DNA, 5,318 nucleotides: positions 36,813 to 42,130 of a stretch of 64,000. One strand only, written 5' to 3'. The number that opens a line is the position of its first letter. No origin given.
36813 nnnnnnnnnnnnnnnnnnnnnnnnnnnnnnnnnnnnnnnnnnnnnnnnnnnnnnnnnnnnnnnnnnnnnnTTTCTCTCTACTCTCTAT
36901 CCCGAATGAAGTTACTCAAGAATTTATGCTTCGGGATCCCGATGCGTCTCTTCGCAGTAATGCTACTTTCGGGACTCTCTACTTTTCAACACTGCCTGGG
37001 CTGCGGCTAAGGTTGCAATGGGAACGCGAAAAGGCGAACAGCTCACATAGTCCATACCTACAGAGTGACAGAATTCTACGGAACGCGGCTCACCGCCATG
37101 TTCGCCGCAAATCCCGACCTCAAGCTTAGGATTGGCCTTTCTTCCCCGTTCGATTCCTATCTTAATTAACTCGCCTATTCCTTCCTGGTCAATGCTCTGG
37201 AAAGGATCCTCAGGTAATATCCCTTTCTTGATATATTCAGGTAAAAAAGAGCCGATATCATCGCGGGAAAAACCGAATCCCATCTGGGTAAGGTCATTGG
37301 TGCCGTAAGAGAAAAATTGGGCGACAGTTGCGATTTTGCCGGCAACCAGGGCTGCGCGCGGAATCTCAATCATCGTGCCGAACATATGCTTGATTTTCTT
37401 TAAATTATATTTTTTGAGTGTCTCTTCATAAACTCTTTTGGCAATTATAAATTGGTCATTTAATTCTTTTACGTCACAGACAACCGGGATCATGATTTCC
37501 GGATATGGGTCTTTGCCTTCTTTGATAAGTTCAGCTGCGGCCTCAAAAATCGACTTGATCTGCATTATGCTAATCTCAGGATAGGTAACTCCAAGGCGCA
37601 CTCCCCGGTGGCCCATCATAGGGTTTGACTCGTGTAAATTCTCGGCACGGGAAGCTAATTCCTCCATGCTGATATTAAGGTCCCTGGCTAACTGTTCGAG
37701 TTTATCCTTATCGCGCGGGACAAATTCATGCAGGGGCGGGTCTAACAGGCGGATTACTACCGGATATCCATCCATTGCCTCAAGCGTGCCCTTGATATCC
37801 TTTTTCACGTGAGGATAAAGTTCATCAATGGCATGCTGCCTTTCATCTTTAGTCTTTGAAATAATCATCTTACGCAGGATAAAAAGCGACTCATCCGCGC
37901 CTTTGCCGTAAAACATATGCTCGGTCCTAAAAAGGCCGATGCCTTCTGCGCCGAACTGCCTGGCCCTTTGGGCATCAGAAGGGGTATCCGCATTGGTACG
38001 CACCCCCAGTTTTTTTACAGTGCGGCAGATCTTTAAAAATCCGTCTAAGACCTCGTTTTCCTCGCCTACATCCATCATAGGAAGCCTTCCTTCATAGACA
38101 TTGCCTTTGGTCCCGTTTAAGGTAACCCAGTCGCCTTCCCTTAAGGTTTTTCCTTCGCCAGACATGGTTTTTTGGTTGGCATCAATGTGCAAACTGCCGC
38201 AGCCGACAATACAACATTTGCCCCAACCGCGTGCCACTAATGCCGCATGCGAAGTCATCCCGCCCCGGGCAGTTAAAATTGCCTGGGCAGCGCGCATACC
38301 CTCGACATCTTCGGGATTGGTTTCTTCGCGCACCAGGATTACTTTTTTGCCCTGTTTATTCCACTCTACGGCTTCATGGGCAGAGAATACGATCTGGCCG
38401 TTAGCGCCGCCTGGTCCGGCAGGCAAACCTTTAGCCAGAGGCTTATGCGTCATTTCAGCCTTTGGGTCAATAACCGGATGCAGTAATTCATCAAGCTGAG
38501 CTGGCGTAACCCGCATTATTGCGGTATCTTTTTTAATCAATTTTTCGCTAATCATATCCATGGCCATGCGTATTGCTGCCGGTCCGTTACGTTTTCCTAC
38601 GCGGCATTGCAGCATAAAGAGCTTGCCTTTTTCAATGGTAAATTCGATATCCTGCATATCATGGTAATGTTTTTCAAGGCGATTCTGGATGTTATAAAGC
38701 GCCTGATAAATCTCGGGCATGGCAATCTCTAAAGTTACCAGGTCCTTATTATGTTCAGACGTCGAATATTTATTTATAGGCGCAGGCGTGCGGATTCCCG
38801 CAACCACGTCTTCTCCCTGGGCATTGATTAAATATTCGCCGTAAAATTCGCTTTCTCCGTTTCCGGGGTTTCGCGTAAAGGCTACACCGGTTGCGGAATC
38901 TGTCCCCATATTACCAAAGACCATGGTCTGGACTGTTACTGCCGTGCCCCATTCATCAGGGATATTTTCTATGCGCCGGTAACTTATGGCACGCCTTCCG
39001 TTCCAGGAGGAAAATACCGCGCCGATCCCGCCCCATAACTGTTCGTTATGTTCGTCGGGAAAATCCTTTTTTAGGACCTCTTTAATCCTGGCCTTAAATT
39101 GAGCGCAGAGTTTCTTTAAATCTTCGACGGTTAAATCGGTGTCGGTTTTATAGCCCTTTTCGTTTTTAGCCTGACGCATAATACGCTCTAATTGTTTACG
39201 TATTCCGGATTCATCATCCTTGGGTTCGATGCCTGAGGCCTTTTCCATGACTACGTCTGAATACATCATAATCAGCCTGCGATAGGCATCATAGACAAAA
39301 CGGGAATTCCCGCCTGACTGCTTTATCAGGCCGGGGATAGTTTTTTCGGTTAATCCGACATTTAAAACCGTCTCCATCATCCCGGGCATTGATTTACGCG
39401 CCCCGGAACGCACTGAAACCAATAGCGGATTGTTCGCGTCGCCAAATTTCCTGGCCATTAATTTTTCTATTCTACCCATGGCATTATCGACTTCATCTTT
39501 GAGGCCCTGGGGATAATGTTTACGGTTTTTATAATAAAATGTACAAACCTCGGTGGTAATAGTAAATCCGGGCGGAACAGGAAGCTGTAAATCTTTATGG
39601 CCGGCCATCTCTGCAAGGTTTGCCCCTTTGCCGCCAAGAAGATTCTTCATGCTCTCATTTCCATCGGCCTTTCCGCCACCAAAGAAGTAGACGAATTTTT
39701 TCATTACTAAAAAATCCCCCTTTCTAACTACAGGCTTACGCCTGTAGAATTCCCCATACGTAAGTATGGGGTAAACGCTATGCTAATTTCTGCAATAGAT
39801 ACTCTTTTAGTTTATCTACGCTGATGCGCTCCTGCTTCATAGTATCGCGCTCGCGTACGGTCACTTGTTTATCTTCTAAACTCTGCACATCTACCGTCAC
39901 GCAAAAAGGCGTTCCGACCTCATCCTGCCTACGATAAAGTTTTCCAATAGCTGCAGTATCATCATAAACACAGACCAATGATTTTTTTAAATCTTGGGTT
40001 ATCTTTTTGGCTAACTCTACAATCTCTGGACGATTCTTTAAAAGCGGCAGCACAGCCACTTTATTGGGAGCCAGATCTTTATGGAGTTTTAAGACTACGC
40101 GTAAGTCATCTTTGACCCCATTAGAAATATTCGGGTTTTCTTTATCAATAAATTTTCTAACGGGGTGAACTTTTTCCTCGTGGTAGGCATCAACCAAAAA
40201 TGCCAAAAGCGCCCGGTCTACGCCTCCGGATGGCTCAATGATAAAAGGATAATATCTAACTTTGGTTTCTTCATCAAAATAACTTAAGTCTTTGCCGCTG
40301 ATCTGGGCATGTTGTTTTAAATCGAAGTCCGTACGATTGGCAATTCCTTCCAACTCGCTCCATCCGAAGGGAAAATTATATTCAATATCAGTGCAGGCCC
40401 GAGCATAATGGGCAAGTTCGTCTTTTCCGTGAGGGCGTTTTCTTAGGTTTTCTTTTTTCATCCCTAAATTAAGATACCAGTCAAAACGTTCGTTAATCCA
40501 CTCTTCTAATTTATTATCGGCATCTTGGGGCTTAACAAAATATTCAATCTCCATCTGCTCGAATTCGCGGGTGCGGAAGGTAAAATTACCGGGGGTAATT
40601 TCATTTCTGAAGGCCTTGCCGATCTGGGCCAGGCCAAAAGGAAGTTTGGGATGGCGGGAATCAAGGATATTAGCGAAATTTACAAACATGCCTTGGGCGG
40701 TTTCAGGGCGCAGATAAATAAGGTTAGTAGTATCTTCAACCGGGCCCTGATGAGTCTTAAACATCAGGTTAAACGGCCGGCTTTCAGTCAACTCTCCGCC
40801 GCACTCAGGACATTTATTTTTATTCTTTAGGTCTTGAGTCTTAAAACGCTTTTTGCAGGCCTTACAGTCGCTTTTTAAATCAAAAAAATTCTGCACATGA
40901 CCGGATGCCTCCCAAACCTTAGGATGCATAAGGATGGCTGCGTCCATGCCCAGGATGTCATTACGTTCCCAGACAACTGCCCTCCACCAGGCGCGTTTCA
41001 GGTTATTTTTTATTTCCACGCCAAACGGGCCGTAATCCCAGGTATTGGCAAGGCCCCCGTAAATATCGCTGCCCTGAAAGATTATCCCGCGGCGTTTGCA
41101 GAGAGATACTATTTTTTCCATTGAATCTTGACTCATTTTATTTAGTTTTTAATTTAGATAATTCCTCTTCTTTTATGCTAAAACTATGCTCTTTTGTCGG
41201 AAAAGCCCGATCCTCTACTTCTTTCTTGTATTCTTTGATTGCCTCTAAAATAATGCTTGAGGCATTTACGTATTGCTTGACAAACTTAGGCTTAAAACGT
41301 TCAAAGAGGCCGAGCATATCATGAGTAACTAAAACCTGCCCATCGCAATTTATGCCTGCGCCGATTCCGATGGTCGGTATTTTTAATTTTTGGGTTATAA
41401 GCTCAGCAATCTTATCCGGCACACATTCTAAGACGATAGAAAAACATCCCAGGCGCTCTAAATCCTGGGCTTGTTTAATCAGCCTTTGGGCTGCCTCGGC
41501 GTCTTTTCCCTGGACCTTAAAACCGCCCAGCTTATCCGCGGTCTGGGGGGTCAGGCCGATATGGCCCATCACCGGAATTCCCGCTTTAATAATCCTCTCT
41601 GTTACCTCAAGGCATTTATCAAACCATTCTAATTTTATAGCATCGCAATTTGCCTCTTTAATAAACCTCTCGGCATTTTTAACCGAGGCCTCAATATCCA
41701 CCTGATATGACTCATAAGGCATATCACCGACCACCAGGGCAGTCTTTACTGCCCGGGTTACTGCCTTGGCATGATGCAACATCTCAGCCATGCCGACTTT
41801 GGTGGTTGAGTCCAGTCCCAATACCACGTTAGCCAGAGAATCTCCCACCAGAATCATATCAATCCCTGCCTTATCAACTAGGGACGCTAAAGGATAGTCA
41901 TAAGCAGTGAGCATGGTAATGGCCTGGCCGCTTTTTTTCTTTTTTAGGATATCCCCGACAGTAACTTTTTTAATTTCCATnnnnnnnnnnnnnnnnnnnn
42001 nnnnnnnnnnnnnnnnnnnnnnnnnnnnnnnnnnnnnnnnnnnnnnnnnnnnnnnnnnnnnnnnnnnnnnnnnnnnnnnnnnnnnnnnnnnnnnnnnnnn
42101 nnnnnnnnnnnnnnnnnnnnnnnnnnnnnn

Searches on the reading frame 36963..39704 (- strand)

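Call 8: search_protein_families(library=pfam, proteins=[window:36963-39704:-])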
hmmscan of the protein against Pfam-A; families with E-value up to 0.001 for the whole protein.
window:36963-39704:- (913 aa): 3 families
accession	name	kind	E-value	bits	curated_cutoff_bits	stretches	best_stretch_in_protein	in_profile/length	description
PF02896.24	PEP-utilizers_C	-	2.4e-70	237.5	22.8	1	556-904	10-291/293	PEP-utilising enzyme, PEP-binding domain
PF01326.24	PPDK_N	-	2e-55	188.8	27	3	68-312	77-222/328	Pyruvate phosphate dikinase, AMP/ATP-binding domain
PF00391.29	PEP-utilizers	-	1.9e-24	85.5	23.1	1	453-534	3-72/72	PEP-utilising enzyme, mobile domain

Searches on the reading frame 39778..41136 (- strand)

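Call 8: search_protein_families(library=pfam, proteins=[window:39778-41136:-])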
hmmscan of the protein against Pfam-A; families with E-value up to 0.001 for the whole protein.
window:39778-41136:- (452 aa): 2 families
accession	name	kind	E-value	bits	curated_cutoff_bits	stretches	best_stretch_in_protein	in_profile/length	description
PF03129.25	HGTP_anticodon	-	1e-21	77.3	21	1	359-449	1-93/94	Anticodon binding domain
PF00587.30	tRNA-synt_2b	-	2.4e-12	47.7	29.3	1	138-313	9-175/179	tRNA synthetase class II core domain (G, H, P, S and T)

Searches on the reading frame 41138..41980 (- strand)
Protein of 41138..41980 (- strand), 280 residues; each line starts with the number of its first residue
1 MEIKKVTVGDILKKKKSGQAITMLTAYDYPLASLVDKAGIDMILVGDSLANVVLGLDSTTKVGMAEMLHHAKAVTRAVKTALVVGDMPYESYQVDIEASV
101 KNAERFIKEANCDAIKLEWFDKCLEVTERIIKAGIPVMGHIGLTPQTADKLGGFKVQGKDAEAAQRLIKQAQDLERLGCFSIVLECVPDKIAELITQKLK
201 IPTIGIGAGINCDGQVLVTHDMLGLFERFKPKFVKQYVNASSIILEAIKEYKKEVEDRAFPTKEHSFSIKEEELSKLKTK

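Call 8: search_protein_families(library=pfam, proteins=[window:41138-41980:-])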
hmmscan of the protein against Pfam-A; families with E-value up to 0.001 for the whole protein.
window:41138-41980:- (280 aa): 3 families
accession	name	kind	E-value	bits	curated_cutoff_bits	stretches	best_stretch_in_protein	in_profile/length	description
PF02548.21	Pantoate_transf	-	1.8e-112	375.4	28.7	1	5-262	1-258/259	Ketopantoate hydroxymethyltransferase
PF13714.12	PEP_mutase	-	0.00023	21.3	31.5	1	16-107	6-95/240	Phosphoenolpyruvate phosphomutase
PF01177.27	Asp_Glu_race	-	0.00056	20.2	31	0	159-207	48-97/211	Asp/Glu/Hydantoin racemase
